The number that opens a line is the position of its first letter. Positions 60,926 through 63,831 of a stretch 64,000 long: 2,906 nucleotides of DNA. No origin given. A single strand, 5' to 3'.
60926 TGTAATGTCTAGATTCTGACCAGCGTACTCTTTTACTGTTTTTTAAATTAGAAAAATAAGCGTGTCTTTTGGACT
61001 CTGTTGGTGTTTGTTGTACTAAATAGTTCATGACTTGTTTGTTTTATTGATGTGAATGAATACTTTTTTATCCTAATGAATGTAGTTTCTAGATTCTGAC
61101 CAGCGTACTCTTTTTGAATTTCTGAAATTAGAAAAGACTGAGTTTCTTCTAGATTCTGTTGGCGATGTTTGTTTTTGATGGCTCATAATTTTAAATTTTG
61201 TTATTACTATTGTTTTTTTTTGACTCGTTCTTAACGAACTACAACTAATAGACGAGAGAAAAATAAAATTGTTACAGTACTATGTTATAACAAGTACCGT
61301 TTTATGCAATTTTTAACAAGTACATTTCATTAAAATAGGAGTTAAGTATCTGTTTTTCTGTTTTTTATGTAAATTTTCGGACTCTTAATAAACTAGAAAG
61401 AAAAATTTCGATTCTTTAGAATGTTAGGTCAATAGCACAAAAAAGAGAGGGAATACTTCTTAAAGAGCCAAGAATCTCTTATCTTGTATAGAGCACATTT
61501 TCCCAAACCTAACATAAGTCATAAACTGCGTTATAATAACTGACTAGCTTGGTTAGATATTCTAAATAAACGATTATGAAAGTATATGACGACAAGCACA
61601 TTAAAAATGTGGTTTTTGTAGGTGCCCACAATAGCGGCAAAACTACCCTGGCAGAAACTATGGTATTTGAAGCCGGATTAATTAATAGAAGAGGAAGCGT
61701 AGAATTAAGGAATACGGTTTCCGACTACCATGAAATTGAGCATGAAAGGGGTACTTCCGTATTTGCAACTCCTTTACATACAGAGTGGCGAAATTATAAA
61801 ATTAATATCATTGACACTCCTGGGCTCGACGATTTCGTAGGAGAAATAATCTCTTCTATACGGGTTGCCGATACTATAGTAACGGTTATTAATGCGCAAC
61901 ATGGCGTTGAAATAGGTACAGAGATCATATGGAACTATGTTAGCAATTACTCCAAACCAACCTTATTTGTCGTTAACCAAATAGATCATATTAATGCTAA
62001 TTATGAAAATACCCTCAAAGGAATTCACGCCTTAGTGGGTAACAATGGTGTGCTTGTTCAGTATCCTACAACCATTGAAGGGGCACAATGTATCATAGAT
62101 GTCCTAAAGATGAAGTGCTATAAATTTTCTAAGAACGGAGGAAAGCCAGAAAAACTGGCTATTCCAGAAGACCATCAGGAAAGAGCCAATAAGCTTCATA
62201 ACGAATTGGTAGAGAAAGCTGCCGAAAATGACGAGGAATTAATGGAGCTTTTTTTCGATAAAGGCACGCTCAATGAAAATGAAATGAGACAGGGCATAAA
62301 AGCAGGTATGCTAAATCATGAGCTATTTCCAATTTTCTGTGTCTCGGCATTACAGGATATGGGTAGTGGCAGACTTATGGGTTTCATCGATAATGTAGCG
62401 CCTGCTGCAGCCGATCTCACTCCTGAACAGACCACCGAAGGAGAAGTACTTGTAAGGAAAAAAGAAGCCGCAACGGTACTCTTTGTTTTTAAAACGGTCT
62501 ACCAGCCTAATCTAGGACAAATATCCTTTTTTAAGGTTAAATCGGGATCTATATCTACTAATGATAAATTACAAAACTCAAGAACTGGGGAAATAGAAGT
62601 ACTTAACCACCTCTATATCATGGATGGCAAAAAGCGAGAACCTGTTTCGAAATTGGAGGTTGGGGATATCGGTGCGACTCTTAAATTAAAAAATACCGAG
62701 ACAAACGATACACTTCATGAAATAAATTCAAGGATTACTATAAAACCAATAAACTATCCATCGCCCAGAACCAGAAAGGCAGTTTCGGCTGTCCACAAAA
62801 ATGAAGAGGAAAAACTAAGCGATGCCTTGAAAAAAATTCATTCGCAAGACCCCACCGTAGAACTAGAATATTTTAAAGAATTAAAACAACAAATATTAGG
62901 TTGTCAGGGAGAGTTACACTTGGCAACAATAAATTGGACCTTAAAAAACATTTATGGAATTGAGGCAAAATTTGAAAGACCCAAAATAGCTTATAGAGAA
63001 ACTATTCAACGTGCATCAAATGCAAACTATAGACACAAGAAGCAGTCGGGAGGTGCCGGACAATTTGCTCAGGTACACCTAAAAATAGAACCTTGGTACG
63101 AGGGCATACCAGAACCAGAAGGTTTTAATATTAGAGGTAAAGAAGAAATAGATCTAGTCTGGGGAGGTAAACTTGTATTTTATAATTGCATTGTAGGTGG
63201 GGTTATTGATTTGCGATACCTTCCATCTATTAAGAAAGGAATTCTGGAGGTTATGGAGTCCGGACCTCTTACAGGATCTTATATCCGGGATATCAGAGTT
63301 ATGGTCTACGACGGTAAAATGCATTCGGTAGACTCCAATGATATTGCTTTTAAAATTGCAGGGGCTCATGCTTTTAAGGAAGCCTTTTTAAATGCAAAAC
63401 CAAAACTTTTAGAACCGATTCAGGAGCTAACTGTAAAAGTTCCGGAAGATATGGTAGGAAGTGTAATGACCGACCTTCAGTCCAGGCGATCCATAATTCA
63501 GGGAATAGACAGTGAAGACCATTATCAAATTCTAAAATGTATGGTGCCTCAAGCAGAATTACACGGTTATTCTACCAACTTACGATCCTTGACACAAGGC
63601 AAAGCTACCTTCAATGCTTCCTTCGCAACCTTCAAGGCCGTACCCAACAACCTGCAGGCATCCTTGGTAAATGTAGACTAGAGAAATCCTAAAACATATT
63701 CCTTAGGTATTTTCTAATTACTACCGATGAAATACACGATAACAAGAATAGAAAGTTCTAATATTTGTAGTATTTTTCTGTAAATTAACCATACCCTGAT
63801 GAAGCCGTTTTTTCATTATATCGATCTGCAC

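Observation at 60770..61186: Three unannotated tandem 37-codon ORFs encoding paralogous, strongly basic peptides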

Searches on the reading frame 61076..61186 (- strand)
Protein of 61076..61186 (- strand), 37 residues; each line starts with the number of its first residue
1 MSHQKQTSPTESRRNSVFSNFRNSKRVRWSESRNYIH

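Call 4: search_protein_families(library=pfam, proteins=[window:61076-61186:-], max_evalue=1)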
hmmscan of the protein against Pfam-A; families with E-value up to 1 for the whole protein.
seq(37 aa): 0 families

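Call 6: search_protein_families(library=ncbifam, proteins=[window:61076-61186:-], max_evalue=1)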
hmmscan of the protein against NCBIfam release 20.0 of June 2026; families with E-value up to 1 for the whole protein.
seq(37 aa): 0 families

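Call 15: find_related_loci(query=A2, collection=genome_contigs, flank=6000)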
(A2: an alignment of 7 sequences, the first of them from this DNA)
Query A2 (37 aa) in genome_contigs; peptide patterns used: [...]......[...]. (x = any residue, [..] = any of these).
114 stretches matched a pattern; 91 encode a relative of the query (tblastn E <= 1e-3); the best 80 are kept; 80 distinct loci.
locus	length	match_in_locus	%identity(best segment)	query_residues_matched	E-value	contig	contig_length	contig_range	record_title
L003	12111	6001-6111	89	1-37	3e-17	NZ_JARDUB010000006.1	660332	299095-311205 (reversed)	Eudoraea chungangensis strain KCTC 42048 EC_ctg006, whole genome shotgun sequence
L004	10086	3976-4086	76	1-37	8e-14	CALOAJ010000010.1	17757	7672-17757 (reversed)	MAG: uncultured Flavobacteriaceae bacterium isolate HOU_bin.0086 genome assembly, contig: contig_40851, whole genome sho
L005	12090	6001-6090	87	8-37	8e-13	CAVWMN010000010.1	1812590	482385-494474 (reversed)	MAG: uncultured Flavobacteriaceae bacterium isolate MFD01275.bin.1.11 genome assembly, contig: contig_9926, whole genome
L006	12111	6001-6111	76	1-37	8e-13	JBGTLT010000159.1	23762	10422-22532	MAG: Zeaxanthinibacter sp. isolate JTS-RE343 k141_5518006, whole genome shotgun sequence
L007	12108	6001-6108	69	1-36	1e-12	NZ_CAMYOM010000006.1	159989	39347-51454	MAG: uncultured Eudoraea sp. isolate FCS_Bacteroidota_05 scaffold_31, whole genome shotgun sequence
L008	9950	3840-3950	70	1-37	1e-12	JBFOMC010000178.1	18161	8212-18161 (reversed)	MAG: Flavobacteriaceae bacterium isolate E16Bin-3-2 c_000000000199, whole genome shotgun sequence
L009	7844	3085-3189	74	1-35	2e-12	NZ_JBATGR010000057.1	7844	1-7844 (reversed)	MAG: Eudoraea sp. isolate MFD10295_ilm_asm_bin14 k127_1198, whole genome shotgun sequence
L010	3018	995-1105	68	1-37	2e-12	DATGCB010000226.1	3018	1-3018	MAG TPA_asm: Eudoraea sp. isolate SMAG_U9637 k141_323311, whole genome shotgun sequence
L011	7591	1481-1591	70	1-37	5e-12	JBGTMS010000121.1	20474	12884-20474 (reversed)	MAG: Zeaxanthinibacter sp. isolate JTS-RE37 k141_10207215, whole genome shotgun sequence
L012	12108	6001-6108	67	1-36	4e-12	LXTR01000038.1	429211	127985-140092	Flavobacteriaceae bacterium CP2B contig-6000006, whole genome shotgun sequence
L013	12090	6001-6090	80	8-37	6e-12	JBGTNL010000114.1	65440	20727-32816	MAG: Flavobacteriaceae bacterium isolate JTS-RE387 k141_9896387, whole genome shotgun sequence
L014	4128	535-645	62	1-37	6e-12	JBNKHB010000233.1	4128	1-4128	MAG: Robiginitalea sp. isolate E1E2.bin.14.permissive NODE_233_length_4128_cov_3.700321, whole genome shotgun sequence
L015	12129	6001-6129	65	3-37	6e-12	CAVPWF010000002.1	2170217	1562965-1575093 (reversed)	MAG: uncultured Flavobacteriaceae bacterium isolate MFD09964.bin.1.79 genome assembly, contig: contig_15306, whole genom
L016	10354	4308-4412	71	1-35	5e-12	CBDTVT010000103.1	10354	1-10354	MAG TPA_asm: uncultured Eudoraea sp. isolate SRR7614714_binner13_Refined_41 genome assembly, contig: ERZ23877832.2826, w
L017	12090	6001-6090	83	8-37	2e-12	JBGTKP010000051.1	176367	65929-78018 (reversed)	MAG: Muriicola sp. isolate JTS-RE315 k141_11302929, whole genome shotgun sequence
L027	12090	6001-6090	80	8-37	1e-11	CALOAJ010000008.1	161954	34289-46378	MAG: uncultured Flavobacteriaceae bacterium isolate HOU_bin.0086 genome assembly, contig: contig_29397, whole genome sho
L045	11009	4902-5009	67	1-36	6e-11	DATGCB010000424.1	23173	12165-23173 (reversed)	MAG TPA_asm: Eudoraea sp. isolate SMAG_U9637 k141_246676, whole genome shotgun sequence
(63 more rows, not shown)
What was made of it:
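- The same genomes carry further clusters away from EF-G2 (for example L004/L027, L010/L045; call 15). EF-G2 is widespread in Bacteroidota, whereas the 37-aa family is confined to one Flavobacteriaceae clade (call 15).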

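Call 24: search_protein_representatives(alignment_id=A1)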
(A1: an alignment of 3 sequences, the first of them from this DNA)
Query: 3 sequences, 37 profile positions. Proteins with E-value up to 0.001 (for the whole library): 36; up to 1e-10: 5; up to 1e-30: 0. The best 36 are listed.
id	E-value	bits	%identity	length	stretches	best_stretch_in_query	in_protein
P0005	2.0e-16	75.4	-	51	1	1-36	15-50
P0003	2.8e-13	65.4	-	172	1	1-37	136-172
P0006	6.7e-13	64.2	-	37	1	1-36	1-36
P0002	1.1e-12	63.4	-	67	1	6-37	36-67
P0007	1.4e-11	59.9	-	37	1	1-36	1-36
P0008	1.2e-10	57.0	-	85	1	1-37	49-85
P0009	1.8e-09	53.2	-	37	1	1-36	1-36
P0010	2.7e-09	52.7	-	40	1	1-37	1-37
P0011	5.1e-09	51.8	-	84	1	7-35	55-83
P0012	1.1e-08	50.6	-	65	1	1-37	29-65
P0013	4.1e-08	48.9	-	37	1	1-35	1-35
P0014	1.2e-07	47.3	-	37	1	1-35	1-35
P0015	1.8e-07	46.8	-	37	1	1-35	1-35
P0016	5.3e-07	45.3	-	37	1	1-35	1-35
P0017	1.0e-06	44.4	-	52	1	7-34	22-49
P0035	4.5e-04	35.9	-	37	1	1-36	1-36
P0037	7.0e-04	35.3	-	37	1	1-35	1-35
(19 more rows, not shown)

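Call 26: list_cluster_members(proteins=[P0006, P0007, P0009, P0013, P0014, P0015, P0016, P0035, P0037, P0010])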
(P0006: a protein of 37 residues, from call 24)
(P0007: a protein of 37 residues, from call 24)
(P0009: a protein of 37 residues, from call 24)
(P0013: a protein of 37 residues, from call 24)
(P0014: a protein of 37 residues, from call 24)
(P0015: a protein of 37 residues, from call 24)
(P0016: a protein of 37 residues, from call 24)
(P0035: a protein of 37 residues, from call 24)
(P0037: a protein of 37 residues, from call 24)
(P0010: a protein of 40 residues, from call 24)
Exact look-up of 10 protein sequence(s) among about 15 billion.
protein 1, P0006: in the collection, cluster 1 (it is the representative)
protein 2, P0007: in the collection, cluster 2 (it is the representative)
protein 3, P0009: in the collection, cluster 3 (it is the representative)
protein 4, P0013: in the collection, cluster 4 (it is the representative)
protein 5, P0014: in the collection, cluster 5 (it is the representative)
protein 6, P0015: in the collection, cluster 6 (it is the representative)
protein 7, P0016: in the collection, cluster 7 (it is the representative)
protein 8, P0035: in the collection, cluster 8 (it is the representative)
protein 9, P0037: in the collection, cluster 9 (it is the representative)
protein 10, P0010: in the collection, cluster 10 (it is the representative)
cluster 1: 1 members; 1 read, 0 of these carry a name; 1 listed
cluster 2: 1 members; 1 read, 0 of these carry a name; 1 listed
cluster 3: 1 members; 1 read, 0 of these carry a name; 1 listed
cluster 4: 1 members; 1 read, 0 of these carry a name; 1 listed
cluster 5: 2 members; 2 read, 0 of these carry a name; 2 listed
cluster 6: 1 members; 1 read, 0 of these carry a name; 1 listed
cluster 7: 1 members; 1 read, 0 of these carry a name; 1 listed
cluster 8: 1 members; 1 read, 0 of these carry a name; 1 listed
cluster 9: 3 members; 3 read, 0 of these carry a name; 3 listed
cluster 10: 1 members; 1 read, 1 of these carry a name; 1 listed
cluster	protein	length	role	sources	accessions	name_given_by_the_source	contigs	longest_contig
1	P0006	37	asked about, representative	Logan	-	-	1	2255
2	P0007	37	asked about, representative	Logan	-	-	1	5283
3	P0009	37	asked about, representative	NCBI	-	-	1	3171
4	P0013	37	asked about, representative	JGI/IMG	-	-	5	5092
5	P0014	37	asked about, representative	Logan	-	-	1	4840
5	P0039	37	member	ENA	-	-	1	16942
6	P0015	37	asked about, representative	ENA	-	-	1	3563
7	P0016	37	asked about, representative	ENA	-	-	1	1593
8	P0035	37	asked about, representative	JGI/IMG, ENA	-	-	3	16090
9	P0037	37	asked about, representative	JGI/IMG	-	-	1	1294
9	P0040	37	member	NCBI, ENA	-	-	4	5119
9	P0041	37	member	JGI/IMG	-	-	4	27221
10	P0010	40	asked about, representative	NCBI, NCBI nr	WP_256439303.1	hypothetical protein [Pseudozobellia sp. WGM2]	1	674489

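Call 37: search_solved_structures(query=A2, max_evalue=10, show_alignments=3)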
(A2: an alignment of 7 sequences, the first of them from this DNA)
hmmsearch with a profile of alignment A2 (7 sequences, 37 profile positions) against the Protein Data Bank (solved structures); distinct sequences matched with E-value up to 10: 4.
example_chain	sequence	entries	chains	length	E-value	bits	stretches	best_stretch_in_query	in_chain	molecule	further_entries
4r7v_A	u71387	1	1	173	0.54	13.3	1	26-34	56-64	Arrestin domain-containing protein 3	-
4r7x_A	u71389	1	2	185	0.61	13.1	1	26-34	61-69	Arrestin domain-containing protein 3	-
4rs1_B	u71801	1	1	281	2.4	11.2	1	1-28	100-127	Granulocyte-macrophage colony-stimulating factor receptor subunit alpha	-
4nkq_B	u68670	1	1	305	3.2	10.8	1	1-28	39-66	Granulocyte-macrophage colony-stimulating factor receptor subunit alpha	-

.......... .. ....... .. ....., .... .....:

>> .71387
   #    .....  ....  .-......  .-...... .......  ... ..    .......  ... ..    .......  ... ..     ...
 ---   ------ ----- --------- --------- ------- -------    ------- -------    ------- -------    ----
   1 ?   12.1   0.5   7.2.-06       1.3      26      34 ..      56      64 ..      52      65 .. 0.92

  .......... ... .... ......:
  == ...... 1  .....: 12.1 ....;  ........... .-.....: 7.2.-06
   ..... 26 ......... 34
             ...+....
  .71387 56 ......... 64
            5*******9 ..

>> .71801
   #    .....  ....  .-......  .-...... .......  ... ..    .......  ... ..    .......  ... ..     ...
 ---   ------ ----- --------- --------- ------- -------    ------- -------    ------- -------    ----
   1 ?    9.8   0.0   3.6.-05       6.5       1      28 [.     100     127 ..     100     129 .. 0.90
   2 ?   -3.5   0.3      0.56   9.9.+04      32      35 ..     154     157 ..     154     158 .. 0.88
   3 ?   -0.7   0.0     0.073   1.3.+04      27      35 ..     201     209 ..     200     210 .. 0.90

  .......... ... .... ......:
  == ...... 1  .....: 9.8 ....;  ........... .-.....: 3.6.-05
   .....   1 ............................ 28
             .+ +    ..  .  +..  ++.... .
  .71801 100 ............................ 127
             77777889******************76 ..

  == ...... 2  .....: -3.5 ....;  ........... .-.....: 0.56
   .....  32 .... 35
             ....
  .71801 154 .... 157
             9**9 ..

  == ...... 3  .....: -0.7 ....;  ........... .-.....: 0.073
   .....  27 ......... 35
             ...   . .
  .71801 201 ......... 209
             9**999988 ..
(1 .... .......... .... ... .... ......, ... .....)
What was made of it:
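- On Any curated protein family (Pfam-A, NCBIfam, PHROGs, PADLOC) or solved structure: Call 37: best PDB E-value 0.54 over 9 residues.
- Tried and rejected: Profile search of the PDB gave chance hits only (call 37).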

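Call 41: predict_structure(alignment_id=A3)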
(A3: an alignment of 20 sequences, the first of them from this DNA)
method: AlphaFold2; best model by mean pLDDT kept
length: 37 residues; sequences in the alignment: 20
mean_pLDDT: 65.7   pTM: 0.25
mean pLDDT of the five models: 65.7, 63.4, 62.5, 57.7, 56.8
residues with pLDDT >= 90: 0; 70-90: 15; 50-70: 19; < 50: 3
segments of 3 or more residues with pLDDT < 50: none
pLDDT, mean of each block of 10 residues (from residue 1): 53 67 74 70
secondary structure, 60 per line:
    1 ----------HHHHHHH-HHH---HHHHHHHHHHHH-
elements in order: H11-17 H25-36
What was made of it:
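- The AF2 model is low-confidence (pLDDT 66, call 41). The AF2 model is uninformative (call 41).
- Tried and rejected: It was judged too weak for Foldseek, which was not run (call 41).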

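Call 89: search_protein_families(library=padloc, proteins=[window:61076-61186:-], max_evalue=1)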
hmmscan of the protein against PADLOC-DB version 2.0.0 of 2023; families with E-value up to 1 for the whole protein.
seq(37 aa): 0 families

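Call 90: search_protein_families(library=phrogs, proteins=[window:61076-61186:-], max_evalue=1)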
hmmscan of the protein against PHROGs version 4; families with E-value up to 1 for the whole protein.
seq(37 aa): 0 families

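Call 95: find_related_loci(query=A2, collection=viral_contigs, flank=5000)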
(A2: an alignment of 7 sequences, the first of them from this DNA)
Query A2 (37 aa) in viral_contigs; peptide patterns used: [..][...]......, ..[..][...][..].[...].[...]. (x = any residue, [..] = any of these).
63 stretches matched a pattern, but none encodes a relative of the query by tblastn (E <= 1e-3).

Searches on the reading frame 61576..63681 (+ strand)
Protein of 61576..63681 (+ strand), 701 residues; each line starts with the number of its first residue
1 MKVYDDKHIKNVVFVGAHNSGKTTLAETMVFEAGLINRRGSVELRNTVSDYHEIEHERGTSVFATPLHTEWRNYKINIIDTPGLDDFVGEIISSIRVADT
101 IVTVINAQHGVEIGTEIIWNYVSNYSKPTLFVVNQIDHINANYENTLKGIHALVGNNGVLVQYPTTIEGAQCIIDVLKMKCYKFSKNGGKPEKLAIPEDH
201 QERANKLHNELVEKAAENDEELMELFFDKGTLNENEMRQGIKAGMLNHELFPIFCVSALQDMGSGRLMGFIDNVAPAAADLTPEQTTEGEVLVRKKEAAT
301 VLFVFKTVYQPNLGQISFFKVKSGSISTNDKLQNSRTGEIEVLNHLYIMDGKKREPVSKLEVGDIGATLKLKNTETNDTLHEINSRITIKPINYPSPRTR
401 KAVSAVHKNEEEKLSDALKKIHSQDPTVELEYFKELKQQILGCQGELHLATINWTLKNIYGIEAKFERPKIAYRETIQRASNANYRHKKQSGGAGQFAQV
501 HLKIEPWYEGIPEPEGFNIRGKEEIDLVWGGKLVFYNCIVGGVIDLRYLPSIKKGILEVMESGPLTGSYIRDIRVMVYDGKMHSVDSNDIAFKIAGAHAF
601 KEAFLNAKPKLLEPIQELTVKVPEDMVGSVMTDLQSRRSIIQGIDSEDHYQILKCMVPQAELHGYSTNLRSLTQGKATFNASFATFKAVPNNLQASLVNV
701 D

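Call 4: search_protein_families(library=pfam, proteins=[window:61576-63681:+], max_evalue=1)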
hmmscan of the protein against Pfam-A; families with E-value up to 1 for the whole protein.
window:61576-63681:+ (701 aa): 11 families
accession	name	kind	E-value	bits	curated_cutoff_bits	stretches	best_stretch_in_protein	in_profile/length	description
PF00009.33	GTP_EFTU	-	6.2e-36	124.2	26.5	1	8-276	2-187/188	Elongation factor Tu GTP binding domain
PF03764.24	EFG_IV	-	4.6e-32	110.8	24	1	469-608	1-121/121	Elongation factor G, domain IV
PF00679.30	EFG_C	-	1.8e-26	92.5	27.9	1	610-695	1-87/89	Elongation factor G C-terminus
PF14492.12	EFG_III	-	9.1e-15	54.9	27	1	395-467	2-74/75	Elongation Factor G, domain III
PF22042.2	EF-G_D2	-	2.3e-10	40.9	27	1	303-382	5-83/84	Elongation factor G domain 2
PF01926.29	MMR_HSR1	-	1.4e-08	35.3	21.9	1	11-135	1-113/113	50S ribosome-binding GTPase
PF03144.31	GTP_EFTU_D2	-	2.8e-07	31.3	30.3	1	314-380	1-72/73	Elongation factor Tu domain 2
PF00350.29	Dynamin_N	-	3.5e-05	24.3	27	1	54-135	78-167/168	Dynamin family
PF00735.24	Septin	-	0.00079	19.2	26.2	1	11-109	6-93/280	Septin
PF10662.15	PduV-EutP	-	0.003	17.8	21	0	10-30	2-22/143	Ethanolamine utilisation - propanediol utilisation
PF09439.16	SRPRB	-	0.053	13.3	25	1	10-100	4-72/178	Signal recognition particle receptor beta subunit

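Call 6: search_protein_families(library=ncbifam, proteins=[window:61576-63681:+], max_evalue=1)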
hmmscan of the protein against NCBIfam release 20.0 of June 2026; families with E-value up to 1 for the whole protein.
window:61576-63681:+ (701 aa): 34 families (the best 25 are shown)
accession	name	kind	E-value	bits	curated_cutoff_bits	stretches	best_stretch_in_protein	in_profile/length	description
NF058620.1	EFG2_Bacteroid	exception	1.6e-283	942.5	1000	1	1-698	1-708/717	elongation factor G2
NF009381.0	PRK12740.1-5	subfamily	4.5e-256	851.6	583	1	1-699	1-683/692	elongation factor G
TIGR00484.1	EF-G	equivalog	2.9e-155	518.2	659.4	1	7-698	8-686/691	elongation factor G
NF009891.0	PRK13351.1-1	equivalog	1.7e-148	496.2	597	1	5-699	5-675/681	elongation factor G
NF009377.1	PRK12740.1-1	equivalog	2.5e-135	452.6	890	1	4-696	8-697/700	elongation factor G-like protein EF-G2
NF009379.0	PRK12740.1-3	equivalog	6.1e-129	431.6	513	1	7-698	6-667/674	elongation factor G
NF012153.1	tet_protect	equivalog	2.3e-79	267.3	775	1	19-683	10-611/614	tetracycline resistance ribosomal protection protein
TIGR00490.1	aEF-2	equivalog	5.1e-58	196.8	738.45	3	552-698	560-708/720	elongation factor EF-2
NF000120.3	47473_otr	exception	2.5e-51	175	900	1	18-680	11-607/608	tetracycline resistance ribosomal protection protein Otr(A)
NF033148.1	tet_protect_M_W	exception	2.6e-45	154.9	1100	2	10-162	4-156/639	TetM/TetW/TetO/TetS family tetracycline resistance ribosomal protection protein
NF001964.0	PRK00741.1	equivalog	3.6e-39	134.6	473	1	18-485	21-481/529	peptide chain release factor 3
TIGR01394.1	TypA_BipA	equivalog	1.5e-37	129.2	757.3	3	9-154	1-144/594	translational GTPase TypA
NF009892.0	PRK13351.1-3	equivalog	1.1e-35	123.2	640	2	8-463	2-414/623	elongation factor G-like protein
NF012155.1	tet_protect_M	exception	5.3e-34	117.4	1420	2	9-146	3-140/639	tetracycline resistance ribosomal protection protein Tet(M)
TIGR01393.1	lepA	equivalog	4.5e-32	111.2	533.9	3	7-159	1-155/595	translation elongation factor 4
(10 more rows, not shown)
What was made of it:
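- Checked: The divergent neighbour at 61576-63681 is an EF-G2-type paralogue (calls 4, 6).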
